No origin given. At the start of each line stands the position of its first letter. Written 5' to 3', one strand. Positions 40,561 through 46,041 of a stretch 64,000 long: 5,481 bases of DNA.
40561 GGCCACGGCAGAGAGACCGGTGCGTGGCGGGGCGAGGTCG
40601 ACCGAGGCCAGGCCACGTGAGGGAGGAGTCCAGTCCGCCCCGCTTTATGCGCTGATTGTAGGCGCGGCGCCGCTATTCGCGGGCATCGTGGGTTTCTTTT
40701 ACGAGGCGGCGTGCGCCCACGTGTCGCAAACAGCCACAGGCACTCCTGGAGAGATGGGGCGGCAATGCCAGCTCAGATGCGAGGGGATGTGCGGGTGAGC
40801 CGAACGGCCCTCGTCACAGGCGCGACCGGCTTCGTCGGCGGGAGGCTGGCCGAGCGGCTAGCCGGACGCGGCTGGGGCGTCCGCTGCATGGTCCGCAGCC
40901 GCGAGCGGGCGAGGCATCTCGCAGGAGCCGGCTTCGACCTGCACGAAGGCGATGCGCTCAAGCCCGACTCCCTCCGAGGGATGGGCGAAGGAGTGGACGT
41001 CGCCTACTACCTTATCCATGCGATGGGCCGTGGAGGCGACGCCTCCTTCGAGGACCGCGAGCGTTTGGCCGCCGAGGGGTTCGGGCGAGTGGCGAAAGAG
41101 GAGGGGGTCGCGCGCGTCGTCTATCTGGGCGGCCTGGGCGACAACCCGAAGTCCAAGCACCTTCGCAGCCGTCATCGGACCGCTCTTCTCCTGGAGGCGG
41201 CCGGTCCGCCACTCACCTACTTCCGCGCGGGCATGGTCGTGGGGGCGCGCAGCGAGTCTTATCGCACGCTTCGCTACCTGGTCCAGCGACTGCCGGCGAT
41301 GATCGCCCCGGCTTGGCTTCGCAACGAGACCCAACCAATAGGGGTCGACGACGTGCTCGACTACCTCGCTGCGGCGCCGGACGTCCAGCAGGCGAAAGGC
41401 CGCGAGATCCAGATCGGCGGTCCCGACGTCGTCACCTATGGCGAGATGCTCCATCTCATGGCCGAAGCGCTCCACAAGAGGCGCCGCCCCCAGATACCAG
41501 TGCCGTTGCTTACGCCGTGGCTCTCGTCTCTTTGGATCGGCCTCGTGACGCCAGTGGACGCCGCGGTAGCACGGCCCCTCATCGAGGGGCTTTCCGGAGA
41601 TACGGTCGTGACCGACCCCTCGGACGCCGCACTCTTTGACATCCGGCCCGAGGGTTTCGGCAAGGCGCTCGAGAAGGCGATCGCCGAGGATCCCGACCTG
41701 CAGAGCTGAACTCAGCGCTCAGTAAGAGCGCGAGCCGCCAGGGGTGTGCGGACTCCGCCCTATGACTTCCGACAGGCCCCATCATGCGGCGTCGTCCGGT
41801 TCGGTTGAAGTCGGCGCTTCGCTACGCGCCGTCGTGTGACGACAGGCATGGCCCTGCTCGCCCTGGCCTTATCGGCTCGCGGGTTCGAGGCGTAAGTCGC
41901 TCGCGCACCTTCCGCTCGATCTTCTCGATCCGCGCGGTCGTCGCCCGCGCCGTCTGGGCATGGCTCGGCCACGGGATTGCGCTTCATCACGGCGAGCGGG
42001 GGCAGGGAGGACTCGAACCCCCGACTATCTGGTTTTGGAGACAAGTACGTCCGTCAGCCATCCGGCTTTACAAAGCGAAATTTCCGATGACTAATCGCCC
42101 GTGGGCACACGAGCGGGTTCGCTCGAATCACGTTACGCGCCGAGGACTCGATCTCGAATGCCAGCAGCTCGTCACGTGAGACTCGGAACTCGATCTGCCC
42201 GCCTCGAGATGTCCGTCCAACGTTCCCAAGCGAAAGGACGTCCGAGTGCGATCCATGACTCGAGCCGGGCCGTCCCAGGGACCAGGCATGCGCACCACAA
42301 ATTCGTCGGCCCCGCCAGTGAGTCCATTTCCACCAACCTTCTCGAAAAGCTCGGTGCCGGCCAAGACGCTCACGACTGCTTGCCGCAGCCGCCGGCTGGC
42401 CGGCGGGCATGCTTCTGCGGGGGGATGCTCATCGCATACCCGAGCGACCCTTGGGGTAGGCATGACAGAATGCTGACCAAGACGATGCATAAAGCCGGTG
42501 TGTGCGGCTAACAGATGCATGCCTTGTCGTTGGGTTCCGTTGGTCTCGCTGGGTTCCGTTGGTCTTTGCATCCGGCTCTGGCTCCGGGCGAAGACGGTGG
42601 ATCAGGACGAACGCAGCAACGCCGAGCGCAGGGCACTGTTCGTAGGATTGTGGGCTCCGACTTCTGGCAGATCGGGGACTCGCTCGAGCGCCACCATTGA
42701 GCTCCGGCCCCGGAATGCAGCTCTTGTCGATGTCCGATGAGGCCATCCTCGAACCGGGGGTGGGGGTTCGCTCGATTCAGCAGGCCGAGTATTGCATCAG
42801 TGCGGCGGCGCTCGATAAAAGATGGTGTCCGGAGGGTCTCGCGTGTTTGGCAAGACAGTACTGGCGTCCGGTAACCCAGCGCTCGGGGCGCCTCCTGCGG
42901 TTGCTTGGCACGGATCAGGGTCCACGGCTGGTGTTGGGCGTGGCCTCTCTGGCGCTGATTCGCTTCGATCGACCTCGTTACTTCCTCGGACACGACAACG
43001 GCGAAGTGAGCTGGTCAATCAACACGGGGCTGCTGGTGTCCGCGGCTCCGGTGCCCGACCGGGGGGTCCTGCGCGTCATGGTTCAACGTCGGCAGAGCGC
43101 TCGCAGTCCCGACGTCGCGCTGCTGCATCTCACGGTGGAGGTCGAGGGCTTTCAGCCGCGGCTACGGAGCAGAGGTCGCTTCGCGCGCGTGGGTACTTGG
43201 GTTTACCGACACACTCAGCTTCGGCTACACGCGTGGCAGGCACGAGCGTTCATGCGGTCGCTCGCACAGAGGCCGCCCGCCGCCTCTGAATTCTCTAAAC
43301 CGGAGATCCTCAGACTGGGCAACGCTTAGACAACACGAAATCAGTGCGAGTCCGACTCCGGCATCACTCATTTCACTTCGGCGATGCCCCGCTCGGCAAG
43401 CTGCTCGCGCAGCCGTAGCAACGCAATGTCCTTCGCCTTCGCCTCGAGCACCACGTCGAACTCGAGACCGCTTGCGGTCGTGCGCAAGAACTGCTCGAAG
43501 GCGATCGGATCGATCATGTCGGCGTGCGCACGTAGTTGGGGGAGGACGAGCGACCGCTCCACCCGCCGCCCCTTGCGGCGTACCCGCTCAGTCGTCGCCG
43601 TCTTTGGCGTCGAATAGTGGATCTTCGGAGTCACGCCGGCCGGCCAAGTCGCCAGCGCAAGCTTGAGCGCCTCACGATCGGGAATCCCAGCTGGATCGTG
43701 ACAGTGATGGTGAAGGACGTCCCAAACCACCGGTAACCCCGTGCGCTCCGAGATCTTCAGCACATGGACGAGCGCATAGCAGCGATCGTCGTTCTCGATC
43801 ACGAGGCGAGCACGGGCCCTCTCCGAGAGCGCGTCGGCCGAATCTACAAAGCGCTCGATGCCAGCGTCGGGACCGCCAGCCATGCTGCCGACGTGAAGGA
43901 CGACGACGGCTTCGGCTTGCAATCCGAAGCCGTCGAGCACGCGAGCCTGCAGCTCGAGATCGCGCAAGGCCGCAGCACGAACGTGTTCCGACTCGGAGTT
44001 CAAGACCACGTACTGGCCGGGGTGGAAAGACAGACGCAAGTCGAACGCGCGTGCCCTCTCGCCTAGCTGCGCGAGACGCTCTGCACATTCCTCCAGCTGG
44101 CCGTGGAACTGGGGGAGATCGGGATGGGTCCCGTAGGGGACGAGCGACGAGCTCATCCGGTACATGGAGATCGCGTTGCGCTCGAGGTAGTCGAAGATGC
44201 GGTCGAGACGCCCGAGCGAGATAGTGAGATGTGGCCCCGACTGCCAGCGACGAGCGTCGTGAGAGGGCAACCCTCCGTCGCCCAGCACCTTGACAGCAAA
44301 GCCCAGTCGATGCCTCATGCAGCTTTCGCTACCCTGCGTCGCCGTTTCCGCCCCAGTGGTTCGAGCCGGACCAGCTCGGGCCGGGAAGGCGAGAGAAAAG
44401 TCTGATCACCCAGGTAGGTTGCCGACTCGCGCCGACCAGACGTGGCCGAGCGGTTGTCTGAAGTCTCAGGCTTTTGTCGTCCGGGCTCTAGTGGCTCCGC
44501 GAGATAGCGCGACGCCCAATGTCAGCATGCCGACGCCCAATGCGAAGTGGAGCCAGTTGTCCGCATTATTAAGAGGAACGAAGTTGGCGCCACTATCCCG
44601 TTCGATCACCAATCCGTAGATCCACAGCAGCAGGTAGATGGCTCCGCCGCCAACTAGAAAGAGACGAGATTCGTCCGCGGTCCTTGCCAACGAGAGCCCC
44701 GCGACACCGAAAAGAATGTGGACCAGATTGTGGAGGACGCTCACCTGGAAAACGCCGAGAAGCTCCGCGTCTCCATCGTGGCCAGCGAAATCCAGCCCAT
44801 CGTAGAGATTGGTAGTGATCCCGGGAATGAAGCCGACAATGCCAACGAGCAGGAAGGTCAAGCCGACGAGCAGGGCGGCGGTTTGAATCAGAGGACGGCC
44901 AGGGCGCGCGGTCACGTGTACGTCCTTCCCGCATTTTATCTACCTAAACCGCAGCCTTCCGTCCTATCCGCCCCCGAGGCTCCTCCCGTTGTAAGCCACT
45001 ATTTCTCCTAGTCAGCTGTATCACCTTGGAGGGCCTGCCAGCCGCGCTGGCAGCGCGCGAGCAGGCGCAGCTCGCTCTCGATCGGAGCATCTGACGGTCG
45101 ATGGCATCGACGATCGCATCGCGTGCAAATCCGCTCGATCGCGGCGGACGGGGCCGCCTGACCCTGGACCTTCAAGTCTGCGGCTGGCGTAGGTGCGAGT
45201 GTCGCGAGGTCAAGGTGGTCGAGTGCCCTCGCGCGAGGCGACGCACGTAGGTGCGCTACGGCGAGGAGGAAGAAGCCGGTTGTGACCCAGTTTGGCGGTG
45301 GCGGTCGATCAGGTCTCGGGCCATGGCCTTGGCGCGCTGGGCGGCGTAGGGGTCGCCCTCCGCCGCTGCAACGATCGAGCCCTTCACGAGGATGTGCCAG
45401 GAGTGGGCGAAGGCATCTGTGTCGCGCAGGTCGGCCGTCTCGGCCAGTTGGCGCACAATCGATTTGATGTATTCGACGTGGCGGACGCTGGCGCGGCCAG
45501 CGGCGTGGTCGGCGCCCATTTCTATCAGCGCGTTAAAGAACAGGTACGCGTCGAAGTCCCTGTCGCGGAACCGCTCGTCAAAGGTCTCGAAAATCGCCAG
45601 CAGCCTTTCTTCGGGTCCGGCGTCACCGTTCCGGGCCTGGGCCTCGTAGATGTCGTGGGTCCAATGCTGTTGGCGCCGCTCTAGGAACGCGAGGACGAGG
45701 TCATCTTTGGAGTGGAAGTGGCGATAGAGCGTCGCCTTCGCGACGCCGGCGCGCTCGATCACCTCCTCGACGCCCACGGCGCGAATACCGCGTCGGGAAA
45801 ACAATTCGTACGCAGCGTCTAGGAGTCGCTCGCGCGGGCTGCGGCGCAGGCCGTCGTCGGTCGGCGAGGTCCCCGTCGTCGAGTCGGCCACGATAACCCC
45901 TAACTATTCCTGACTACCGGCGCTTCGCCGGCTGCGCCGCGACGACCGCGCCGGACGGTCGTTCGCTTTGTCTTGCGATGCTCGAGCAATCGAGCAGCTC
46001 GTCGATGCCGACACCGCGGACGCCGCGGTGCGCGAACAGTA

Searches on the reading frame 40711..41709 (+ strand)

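Call 35: search_protein_families(library=pfam, proteins=[window:40711-41709:+], max_evalue=0.001)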
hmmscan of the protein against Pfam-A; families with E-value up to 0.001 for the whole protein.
window:40711-41709:+ (332 aa): 3 families
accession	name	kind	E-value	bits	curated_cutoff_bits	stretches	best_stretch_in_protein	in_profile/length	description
PF13460.12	NAD_binding_10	-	2.2e-12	47.7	27.2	1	37-146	1-103/184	NAD(P)H-binding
PF05368.20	NmrA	-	5.8e-11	43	27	1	32-187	4-160/298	NmrA-like family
PF01370.27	Epimerase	-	1.3e-09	38.3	20.9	1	33-121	1-89/240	NAD dependent epimerase/dehydratase family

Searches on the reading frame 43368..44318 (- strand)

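Call 35: search_protein_families(library=pfam, proteins=[window:43368-44318:-], max_evalue=0.001)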
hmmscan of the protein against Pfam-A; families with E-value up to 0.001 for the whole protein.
window:43368-44318:- (316 aa): 2 families
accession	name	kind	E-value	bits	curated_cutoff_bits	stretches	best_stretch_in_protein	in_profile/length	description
PF03851.20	UvdE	-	2.5e-50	171.7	24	1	38-261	46-271/275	UV-endonuclease UvdE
PF01261.30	AP_endonuc_2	-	1e-05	25.8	31.1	1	80-208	28-168/249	Xylose isomerase-like TIM barrel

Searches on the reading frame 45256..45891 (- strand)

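Call 35: search_protein_families(library=pfam, proteins=[window:45256-45891:-], max_evalue=0.001)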
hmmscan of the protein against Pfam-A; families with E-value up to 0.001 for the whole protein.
window:45256-45891:- (211 aa): 1 family
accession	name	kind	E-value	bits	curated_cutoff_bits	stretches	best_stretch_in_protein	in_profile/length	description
PF00440.29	TetR_N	-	7.2e-19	67.8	24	1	23-68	1-46/47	Bacterial regulatory proteins, tetR family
